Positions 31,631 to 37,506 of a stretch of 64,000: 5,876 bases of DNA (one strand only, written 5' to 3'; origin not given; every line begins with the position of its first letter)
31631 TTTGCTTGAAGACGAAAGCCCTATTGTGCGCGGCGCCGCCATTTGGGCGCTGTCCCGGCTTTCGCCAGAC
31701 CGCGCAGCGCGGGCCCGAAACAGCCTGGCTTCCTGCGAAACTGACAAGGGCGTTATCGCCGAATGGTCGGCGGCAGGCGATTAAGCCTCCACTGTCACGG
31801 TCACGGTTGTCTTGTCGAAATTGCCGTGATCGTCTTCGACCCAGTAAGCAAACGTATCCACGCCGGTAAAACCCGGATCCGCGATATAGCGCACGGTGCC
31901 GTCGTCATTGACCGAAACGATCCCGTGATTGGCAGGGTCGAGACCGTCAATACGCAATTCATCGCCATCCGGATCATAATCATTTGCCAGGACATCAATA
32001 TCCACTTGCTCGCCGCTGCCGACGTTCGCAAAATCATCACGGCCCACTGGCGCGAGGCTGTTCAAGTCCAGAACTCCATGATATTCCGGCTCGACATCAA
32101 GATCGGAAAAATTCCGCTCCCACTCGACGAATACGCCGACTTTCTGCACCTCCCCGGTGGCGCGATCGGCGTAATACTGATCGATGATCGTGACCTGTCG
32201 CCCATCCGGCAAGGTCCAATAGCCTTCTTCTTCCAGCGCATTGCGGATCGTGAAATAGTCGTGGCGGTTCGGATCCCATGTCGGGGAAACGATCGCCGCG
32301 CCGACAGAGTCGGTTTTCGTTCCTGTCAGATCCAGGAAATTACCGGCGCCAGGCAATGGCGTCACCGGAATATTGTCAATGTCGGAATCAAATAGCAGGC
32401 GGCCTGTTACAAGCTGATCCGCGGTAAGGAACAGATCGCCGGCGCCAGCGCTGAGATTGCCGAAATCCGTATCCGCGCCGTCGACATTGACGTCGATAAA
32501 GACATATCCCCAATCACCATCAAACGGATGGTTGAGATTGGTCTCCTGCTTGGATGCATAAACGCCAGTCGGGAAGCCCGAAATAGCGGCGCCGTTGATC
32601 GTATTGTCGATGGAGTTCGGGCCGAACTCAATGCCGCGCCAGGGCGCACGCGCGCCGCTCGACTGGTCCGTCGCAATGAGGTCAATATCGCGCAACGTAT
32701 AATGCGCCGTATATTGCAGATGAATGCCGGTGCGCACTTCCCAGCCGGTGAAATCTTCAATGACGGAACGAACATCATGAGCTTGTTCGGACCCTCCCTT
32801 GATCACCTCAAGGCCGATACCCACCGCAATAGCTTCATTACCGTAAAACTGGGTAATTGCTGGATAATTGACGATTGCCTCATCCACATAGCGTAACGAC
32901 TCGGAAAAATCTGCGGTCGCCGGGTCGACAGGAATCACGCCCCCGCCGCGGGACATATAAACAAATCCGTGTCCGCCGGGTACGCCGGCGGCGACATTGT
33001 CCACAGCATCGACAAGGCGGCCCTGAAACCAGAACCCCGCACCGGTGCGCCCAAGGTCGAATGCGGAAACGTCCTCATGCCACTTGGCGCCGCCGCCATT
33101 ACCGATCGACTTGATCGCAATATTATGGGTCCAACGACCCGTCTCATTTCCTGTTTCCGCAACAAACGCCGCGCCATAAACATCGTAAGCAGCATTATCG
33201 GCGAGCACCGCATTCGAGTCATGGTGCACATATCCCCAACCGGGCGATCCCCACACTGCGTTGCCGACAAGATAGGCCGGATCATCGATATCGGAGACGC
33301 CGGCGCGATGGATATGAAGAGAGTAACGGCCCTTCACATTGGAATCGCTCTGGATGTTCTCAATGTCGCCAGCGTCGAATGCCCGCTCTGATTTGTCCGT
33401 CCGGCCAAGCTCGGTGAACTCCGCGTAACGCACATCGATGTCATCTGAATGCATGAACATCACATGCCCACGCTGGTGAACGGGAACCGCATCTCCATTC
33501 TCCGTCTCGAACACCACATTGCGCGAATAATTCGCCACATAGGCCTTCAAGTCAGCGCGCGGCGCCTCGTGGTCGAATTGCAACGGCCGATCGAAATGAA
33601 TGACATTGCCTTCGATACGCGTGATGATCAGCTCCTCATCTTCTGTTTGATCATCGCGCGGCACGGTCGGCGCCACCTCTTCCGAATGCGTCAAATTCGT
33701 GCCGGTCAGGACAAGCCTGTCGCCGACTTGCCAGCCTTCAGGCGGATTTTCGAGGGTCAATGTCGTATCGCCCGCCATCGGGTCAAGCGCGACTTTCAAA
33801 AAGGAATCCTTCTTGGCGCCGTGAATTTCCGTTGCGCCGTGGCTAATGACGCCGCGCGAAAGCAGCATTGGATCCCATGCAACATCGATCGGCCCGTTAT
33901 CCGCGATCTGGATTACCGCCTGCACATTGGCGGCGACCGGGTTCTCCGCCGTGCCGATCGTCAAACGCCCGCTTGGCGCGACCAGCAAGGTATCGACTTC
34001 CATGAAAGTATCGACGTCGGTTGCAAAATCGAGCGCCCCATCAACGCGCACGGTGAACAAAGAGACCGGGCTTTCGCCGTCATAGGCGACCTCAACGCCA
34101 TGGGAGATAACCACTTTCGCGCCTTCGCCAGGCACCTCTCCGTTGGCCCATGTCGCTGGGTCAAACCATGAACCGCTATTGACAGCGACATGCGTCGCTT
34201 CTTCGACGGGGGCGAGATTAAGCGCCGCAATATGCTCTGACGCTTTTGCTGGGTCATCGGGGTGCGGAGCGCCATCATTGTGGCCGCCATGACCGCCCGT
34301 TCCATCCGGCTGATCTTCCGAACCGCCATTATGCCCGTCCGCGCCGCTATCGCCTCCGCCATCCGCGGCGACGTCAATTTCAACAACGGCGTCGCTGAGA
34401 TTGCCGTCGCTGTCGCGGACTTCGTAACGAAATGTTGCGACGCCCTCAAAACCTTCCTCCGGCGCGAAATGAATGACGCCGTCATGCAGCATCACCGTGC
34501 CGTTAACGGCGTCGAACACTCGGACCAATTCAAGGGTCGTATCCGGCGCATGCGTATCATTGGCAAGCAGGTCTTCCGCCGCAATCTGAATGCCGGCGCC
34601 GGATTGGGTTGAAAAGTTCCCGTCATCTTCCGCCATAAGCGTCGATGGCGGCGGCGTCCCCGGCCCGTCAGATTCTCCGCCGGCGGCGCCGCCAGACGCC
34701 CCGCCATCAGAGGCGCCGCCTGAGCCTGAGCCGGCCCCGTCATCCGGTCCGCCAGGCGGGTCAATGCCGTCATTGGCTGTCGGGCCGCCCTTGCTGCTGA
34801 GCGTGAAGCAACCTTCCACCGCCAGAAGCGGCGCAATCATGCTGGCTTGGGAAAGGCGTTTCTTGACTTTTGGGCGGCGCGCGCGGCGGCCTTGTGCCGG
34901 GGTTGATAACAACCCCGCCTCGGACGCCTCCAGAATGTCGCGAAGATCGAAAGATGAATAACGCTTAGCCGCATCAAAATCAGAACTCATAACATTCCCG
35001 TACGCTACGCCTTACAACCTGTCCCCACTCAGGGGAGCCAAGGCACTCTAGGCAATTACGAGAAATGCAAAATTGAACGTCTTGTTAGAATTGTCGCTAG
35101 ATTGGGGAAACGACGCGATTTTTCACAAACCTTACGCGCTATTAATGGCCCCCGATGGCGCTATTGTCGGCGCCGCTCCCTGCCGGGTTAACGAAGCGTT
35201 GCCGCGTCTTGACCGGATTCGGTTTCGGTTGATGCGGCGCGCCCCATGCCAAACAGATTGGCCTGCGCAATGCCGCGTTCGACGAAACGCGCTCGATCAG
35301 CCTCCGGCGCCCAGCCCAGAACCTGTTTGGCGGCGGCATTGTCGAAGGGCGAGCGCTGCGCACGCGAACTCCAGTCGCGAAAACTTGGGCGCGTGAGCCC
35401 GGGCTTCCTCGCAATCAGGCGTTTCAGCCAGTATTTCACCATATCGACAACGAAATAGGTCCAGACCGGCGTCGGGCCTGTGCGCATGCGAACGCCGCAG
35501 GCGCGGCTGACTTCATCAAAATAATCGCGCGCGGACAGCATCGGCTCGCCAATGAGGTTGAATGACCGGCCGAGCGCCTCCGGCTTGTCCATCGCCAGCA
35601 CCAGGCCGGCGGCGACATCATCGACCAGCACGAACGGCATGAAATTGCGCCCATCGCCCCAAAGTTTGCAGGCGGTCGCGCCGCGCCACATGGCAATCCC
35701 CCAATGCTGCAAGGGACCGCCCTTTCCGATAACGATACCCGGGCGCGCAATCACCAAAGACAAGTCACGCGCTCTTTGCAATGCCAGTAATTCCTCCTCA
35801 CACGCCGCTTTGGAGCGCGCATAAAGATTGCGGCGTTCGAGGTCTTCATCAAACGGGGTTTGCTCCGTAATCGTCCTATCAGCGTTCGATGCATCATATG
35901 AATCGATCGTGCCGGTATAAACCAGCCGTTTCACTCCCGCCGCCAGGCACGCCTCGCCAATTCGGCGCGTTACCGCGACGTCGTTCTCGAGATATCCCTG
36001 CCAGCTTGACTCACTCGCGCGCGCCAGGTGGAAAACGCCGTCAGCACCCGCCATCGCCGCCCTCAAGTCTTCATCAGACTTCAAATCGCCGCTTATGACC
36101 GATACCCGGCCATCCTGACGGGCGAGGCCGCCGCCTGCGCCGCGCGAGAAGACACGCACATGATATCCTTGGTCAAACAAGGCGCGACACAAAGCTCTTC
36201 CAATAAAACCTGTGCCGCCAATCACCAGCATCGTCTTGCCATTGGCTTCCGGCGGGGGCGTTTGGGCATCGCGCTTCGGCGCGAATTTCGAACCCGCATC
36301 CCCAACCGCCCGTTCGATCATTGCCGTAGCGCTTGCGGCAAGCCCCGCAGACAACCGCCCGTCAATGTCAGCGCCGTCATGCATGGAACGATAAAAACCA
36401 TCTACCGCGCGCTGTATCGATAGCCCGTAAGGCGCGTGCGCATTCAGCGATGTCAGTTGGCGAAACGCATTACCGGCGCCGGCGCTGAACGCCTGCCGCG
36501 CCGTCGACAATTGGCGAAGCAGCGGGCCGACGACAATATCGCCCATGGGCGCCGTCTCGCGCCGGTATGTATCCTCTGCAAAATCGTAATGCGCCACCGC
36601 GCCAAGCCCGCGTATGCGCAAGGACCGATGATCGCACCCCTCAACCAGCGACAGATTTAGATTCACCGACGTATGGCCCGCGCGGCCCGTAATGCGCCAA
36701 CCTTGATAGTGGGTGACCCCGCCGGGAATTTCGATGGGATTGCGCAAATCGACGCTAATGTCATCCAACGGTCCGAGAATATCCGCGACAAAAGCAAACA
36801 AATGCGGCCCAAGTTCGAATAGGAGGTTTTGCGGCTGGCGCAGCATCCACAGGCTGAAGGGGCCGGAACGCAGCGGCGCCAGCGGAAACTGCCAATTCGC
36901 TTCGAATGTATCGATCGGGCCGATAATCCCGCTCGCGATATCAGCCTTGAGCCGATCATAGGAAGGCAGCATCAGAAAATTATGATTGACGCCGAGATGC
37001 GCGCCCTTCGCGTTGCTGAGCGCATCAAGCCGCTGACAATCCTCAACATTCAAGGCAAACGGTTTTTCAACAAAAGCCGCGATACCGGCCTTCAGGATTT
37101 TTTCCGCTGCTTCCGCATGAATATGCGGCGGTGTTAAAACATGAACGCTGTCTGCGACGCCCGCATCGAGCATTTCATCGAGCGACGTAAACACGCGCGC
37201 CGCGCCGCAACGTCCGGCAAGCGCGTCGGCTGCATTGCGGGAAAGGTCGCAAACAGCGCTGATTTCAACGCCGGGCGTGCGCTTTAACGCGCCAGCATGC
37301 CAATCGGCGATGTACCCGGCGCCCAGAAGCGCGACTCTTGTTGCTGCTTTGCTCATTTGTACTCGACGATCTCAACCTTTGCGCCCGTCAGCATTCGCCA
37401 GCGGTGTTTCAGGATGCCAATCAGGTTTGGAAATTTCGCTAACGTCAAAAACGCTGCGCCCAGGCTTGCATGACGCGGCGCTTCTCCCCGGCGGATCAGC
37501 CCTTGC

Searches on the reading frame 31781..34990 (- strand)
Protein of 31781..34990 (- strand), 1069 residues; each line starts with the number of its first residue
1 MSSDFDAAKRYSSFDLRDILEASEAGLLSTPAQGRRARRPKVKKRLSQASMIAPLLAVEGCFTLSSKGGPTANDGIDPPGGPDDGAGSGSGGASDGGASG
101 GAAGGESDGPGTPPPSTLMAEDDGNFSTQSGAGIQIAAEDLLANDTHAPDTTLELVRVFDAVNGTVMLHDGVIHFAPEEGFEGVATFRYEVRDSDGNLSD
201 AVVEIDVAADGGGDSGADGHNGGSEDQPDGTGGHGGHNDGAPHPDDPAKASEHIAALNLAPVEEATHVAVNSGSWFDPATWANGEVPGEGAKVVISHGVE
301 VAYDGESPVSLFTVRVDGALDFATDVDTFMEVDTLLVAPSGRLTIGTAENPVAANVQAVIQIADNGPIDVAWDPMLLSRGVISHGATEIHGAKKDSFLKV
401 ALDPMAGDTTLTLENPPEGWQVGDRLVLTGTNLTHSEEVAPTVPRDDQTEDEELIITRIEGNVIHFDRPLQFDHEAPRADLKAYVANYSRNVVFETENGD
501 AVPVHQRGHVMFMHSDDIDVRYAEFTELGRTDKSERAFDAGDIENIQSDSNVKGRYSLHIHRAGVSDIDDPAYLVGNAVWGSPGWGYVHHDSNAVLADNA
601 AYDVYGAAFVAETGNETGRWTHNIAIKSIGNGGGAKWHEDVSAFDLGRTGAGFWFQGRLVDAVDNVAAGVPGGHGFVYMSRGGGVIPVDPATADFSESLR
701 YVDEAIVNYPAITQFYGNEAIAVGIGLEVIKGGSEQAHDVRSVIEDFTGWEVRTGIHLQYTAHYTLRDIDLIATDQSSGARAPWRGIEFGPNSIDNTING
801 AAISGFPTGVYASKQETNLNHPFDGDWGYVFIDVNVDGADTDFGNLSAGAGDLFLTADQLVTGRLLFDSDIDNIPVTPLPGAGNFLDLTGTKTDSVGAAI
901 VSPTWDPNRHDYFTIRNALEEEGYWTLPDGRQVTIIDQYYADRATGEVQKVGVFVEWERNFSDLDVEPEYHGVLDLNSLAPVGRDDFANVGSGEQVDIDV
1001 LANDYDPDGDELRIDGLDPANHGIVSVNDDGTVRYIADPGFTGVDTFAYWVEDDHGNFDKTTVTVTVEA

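Call 4: search_protein_families(library=pfam, proteins=[window:31781-34990:-], max_evalue=0.01)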
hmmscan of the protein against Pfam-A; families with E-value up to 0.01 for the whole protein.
window:31781-34990:- (1069 aa): 5 families
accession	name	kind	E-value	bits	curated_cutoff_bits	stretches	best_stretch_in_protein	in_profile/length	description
PF17963.7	Big_9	-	1.4e-30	106.4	23.6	2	980-1066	3-89/89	Bacterial Ig domain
PF17892.7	Cadherin_5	-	5.5e-25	87.5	26.5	2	993-1068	19-98/98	Cadherin-like domain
PF10162.14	G8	-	3.2e-16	59.8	22.9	1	280-397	1-120/124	G8 domain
PF17803.7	Cadherin_4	-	1.4e-13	51.6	25.1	1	980-1035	13-71/71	Bacterial cadherin-like domain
PF24606.1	CEMIP_beta-hel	-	1.6e-08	35.1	27.3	1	552-680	29-174/212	CEMIP beta-helix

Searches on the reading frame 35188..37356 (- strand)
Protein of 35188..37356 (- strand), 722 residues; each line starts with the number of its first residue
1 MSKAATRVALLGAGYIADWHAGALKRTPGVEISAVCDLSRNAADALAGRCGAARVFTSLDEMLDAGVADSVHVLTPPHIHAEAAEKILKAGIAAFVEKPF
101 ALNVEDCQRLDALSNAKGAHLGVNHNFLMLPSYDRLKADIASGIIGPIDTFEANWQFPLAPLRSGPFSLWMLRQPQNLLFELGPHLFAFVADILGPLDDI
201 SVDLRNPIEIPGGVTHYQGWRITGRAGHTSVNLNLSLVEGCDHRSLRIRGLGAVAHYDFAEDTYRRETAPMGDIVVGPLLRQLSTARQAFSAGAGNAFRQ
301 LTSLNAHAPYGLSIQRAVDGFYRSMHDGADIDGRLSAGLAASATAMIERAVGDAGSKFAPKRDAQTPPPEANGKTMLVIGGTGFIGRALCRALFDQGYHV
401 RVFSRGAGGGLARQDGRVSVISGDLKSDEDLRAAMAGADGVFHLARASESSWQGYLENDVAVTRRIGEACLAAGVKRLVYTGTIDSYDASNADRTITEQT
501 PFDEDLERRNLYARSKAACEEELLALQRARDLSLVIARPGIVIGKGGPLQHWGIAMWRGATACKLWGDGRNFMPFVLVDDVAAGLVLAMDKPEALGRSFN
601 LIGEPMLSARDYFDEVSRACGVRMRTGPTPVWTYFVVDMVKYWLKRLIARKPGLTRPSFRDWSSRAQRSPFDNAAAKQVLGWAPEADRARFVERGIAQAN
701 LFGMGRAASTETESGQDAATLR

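Call 4: search_protein_families(library=pfam, proteins=[window:35188-37356:-], max_evalue=0.01)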
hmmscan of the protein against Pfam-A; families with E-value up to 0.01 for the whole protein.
window:35188-37356:- (722 aa): 12 families
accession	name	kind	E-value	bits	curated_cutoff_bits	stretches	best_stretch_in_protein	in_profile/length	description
PF01370.27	Epimerase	-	4.5e-38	131.5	20.9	1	376-600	1-238/240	NAD dependent epimerase/dehydratase family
PF01408.29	GFO_IDH_MocA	-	4.8e-23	82.6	24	1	7-125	2-120/120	Oxidoreductase family, NAD-binding Rossmann fold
PF01073.25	3Beta_HSD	-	1.4e-19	70.7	22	1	377-590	1-230/280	3-beta hydroxysteroid dehydrogenase/isomerase family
PF13460.12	NAD_binding_10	-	9.6e-19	68.4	27.2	1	380-542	1-146/184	NAD(P)H-binding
PF05368.20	NmrA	-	6.8e-15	55.9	27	1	374-493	3-117/298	NmrA-like family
PF16363.11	GDP_Man_Dehyd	-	1.1e-11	45.2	27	1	377-685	1-322/332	GDP-mannose 4,6 dehydratase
PF07993.18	NAD_binding_4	-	1.4e-07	31.4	20.1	1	415-545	60-210/258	Male sterility protein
PF00106.31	adh_short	-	0.00021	21.3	26.6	1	374-438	1-71/195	short chain dehydrogenase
PF22725.1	GFO_IDH_MocA_C3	-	0.0012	19.2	27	1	134-209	2-77/124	GFO/IDH/MocA C-terminal domain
PF08659.16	KR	-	0.003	17.9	22.6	1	375-446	2-90/180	KR domain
PF02719.21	Polysacc_synt_2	-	0.0034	17.1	20.2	0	377-483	2-128/293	Polysaccharide biosynthesis protein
PF04321.23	RmlD_sub_bind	-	0.0043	16.6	27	1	376-543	3-152/287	RmlD substrate binding domain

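Call 6: search_protein_families(library=ncbifam, proteins=[window:35188-37356:-], max_evalue=0.001)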
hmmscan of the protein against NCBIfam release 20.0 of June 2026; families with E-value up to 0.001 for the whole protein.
window:35188-37356:- (722 aa): 28 families (the best 25 are shown)
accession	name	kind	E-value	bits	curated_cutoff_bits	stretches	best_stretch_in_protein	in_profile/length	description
TIGR03466.1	HpnA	hypoth_equivalog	1.9e-30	105.9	367.65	1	375-685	2-308/327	hopanoid-associated sugar epimerase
NF042422.1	oxyalk_red_OleD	equivalog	3.3e-29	102.3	580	1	376-686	3-315/329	2-alkyl-3-oxoalkanoate reductase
NF042423.1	oxyalk_red_Shew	equivalog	4.6e-25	88.4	580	1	374-684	9-320/331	2-alkyl-3-oxoalkanoate reductase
TIGR04380.1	myo_inos_iolG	equivalog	6.2e-20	71.3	355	1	6-156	2-153/330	inositol 2-dehydrogenase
NF052578.1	StrlDmthSdmBMthl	equivalog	2.1e-18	67.2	600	1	375-691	2-315/328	sterol demethylase protein SdmB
TIGR04180.1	EDH_00030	hypoth_equivalog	9.6e-16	57.7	475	1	377-621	2-257/297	NAD-dependent 4,6-dehydratase LegB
NF040723.1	UDP-GlcNAcDh_Arch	equivalog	3.4e-15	56.4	450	1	7-154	2-147/302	UDP-N-acetylglucosamine 3-dehydrogenase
TIGR01777.1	yfcH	hypoth_equivalog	6.2e-15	55.5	207.35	1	377-620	2-241/292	TIGR01777 family oxidoreductase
NF008607.0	PRK11579.1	subfamily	2.9e-14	52.8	330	1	5-205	4-200/346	oxidoreductase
TIGR01179.1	galE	equivalog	4.6e-14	52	262.3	1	376-538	2-172/332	UDP-glucose 4-epimerase GalE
TIGR01746.1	Thioester-redct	subfamily_domain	3.2e-12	46.4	213.35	1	436-633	87-293/371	thioester reductase domain-containing protein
NF041293.1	G6PDh_Azf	equivalog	7e-12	45.3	400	1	374-563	3-204/252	NAD-dependent glucose-6-phosphate dehydrogenase Azf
NF050030.1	thlkprotThyD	equivalog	1.7e-11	43.8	400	1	377-596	4-227/305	thylakoid membrane protein ThyD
NF052479.1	LevoglcsnDh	equivalog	6.3e-10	38.3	650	1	6-155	4-161/386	levoglucosan dehydrogenase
NF058621.1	DiazavRedAvaA7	equivalog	2.8e-09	37.1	400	1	376-592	3-222/304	3-diazoavenalumate denitrifying reductase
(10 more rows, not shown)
